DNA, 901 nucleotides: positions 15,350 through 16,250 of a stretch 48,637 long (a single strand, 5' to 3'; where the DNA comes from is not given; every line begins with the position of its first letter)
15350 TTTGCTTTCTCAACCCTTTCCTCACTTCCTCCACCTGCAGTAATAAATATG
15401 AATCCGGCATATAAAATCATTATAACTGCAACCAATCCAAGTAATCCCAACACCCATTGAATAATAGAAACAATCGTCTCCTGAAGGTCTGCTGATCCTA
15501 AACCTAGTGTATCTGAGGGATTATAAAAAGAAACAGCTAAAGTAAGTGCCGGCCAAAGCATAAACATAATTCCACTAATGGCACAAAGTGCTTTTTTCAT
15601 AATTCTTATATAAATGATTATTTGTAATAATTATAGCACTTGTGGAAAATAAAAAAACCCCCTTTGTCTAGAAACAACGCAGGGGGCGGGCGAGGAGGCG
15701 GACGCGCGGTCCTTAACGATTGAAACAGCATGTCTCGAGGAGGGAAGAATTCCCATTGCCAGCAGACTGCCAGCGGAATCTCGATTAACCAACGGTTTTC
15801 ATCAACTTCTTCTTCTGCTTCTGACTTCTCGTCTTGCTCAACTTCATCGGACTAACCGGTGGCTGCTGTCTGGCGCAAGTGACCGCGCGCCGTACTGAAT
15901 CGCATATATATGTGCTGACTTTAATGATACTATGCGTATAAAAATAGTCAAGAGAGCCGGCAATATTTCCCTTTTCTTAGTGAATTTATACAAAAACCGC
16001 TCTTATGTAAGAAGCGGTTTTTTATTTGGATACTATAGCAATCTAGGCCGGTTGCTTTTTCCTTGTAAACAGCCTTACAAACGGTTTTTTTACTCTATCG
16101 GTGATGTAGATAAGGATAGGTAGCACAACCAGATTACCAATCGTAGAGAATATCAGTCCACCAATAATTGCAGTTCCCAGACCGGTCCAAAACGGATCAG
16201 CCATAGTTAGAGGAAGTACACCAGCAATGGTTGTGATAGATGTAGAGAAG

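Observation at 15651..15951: Stand-alone about 265-nt GC-rich structured RNA with its own promoter and terminator; no family match by eye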

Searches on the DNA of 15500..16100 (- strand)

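Call 4: search_rna_families(source=window, start=15500, end=16100, threshold=evalue, max_evalue=10, show_alignments=3)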
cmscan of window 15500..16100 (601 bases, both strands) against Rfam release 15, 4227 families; matches with E-value up to 10: 10.
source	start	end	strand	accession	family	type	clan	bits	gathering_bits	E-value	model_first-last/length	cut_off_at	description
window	15989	16056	-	RF02713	MCS4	Gene; sRNA;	-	22.3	56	0.82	1-123/123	no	Mycoplasma sRNA MCS4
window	15939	16029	+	RF02074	STnc240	Gene; sRNA;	-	21.9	55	1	1-77/77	no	Enterobacterial sRNA STnc240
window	15905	16025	+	RF02713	MCS4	Gene; sRNA;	-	18.2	56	5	1-123/123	no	Mycoplasma sRNA MCS4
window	15982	16022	-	RF04343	Plastid-psbA-2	Cis-reg;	CL00153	17.6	55.8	1.7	1-60/60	no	Plastid-psbA-2 3UTR RNA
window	15989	16060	-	RF00506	Thr_leader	Cis-reg; leader;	-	17.4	55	1.2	1-118/118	no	Threonine operon leader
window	15770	15852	-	RF01516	v-snoRNA-1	Gene; snRNA; snoRNA; CD-box;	-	15.2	75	2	1-65/65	no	Human herpesvirus 1 small nucleolar RNA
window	15981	16026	+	RF00106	RNAI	Gene; antisense;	-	14.2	47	5.9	1-102/102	no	RNAI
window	15800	15848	-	RF01306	sR52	Gene; snRNA; snoRNA; CD-box;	-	13.9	50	2.7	1-60/60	no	Small nucleolar RNA sR52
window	15783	15839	-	RF01134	sR30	Gene; snRNA; snoRNA; CD-box;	-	11.7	38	2.6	1-57/57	no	Small nucleolar RNA sR30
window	15954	16020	+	RF02677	NsiR4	Gene; sRNA;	-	11.6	40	9.9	1-65/65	no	Nitrogen stress-induced RNA 4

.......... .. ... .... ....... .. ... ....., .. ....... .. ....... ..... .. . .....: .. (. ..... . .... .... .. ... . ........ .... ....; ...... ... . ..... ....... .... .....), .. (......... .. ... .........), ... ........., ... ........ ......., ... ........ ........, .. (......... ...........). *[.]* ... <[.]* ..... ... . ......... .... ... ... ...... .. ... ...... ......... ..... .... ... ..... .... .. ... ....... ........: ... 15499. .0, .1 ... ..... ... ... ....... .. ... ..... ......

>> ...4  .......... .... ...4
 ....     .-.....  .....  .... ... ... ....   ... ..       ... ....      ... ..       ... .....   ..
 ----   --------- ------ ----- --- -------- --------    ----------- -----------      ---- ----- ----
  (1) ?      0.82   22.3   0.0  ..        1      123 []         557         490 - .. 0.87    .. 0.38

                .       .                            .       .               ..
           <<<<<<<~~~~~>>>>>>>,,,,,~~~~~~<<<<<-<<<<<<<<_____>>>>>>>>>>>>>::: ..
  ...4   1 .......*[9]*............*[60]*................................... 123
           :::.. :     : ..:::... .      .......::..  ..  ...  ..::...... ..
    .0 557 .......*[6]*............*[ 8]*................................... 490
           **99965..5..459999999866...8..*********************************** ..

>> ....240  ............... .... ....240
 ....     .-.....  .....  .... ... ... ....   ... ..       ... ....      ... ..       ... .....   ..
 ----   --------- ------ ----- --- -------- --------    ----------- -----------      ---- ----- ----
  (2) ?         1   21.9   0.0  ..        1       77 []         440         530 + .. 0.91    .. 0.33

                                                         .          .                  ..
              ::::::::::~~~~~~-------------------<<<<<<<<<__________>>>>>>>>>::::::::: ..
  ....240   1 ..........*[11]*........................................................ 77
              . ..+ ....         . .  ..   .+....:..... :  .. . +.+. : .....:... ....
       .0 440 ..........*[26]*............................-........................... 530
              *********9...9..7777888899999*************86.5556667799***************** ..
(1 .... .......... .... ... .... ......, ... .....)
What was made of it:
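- On Any Rfam 15 family (4227 models, including 6S, SRP, RNase P, tmRNA, riboswitches, T-box, OLE/GOLLD/ROOL/raiA): The best was E = 0.82, and it lies on the neighbouring AcrB terminator (call 4).
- No Rfam hit even at E <= 10 on a 601-nt query (call 4).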

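Call 19: search_dna_similar(query=window:15640-15960:-, collection=phages, mode=distant, max_evalue=0.01)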
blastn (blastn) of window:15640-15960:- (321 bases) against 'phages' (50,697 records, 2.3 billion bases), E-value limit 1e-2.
No match.

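Call 62: search_dna_similar(query=window:15640-15960:-, collection=plasmids, mode=distant, max_evalue=0.01)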
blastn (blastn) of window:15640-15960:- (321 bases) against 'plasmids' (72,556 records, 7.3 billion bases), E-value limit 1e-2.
No match.
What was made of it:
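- Tried and rejected: blastn against phage and plasmid collections gave nothing (calls 19, 62).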

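Call 79: build_rna_model(alignment_id=A3)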
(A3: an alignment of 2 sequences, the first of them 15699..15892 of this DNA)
Model R1 built from alignment A3 (2 sequences, 195 columns); structure: RNAalifold consensus.
model positions 195; base pairs 66; branch points 2; effective number of sequences 0.57; information 0.589 bits per position. Calibrated on 0.2 Mb of random sequence (short: E-values are rough).
structure used (alignment columns):
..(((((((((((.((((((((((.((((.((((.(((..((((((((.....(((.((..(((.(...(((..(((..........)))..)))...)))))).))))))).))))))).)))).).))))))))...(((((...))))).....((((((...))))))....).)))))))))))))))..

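Call 80: search_with_rna_model(model_id=R1, sources=[window, L005, L006, L007, L008, L009, L012, L015, L016, L017, L021], max_evalue=10)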
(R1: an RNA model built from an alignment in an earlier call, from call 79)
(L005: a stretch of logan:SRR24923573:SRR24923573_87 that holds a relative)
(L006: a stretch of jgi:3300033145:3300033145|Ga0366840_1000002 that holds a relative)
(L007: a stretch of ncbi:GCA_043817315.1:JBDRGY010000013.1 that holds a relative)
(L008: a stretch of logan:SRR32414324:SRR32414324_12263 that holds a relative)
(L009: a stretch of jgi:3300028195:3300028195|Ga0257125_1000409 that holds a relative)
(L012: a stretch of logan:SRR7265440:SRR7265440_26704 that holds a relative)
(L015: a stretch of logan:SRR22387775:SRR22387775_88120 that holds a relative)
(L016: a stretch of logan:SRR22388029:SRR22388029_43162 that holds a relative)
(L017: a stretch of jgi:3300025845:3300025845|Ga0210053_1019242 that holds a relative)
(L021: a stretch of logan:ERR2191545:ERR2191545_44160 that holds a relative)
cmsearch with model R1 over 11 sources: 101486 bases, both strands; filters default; matches with E-value up to 10: 1.
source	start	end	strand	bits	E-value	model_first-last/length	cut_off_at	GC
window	15699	15893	-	243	9.5e-61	1-195/195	no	0.54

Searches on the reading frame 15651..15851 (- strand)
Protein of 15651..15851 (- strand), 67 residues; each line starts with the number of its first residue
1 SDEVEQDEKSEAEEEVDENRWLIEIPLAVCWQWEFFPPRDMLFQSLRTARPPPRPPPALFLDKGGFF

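Call 26: find_related_loci(query=window:15651-15851:-, collection=viral_contigs, flank=1500)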
Query seq(67 aa) (67 aa) in viral_contigs; peptide patterns used: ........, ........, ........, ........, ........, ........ (x = any residue, [..] = any of these).
417 stretches matched a pattern, but none encodes a relative of the query by tblastn (E <= 1e-3).

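Call 27: find_related_loci(query=window:15651-15851:-, collection=genome_contigs, flank=2500)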
Query seq(67 aa) (67 aa) in genome_contigs; peptide patterns used: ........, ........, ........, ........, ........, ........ (x = any residue, [..] = any of these).
600 stretches matched a pattern, but none encodes a relative of the query by tblastn (E <= 1e-3).

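Call 28: find_related_loci(query=window:15651-15851:-, collection=metagenome_contigs, flank=2500)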
Query seq(67 aa) (67 aa) in metagenome_contigs; peptide patterns used: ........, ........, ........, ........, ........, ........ (x = any residue, [..] = any of these).
600 stretches matched a pattern, but none encodes a relative of the query by tblastn (E <= 1e-3).
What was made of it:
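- Tried and rejected: The first query was probably saturated at 600 candidates by low-complexity seeds in the genome and metagenome collections (calls 27, 28), though not in the viral collection (417 candidates, call 26).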

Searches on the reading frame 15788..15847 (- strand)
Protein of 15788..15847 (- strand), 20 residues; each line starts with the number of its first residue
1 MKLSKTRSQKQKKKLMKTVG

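Call 10: search_protein_families(library=pfam, proteins=[window:15788-15847:-], max_evalue=0.01)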
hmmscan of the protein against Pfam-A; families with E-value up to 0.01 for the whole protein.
seq(20 aa): 0 families
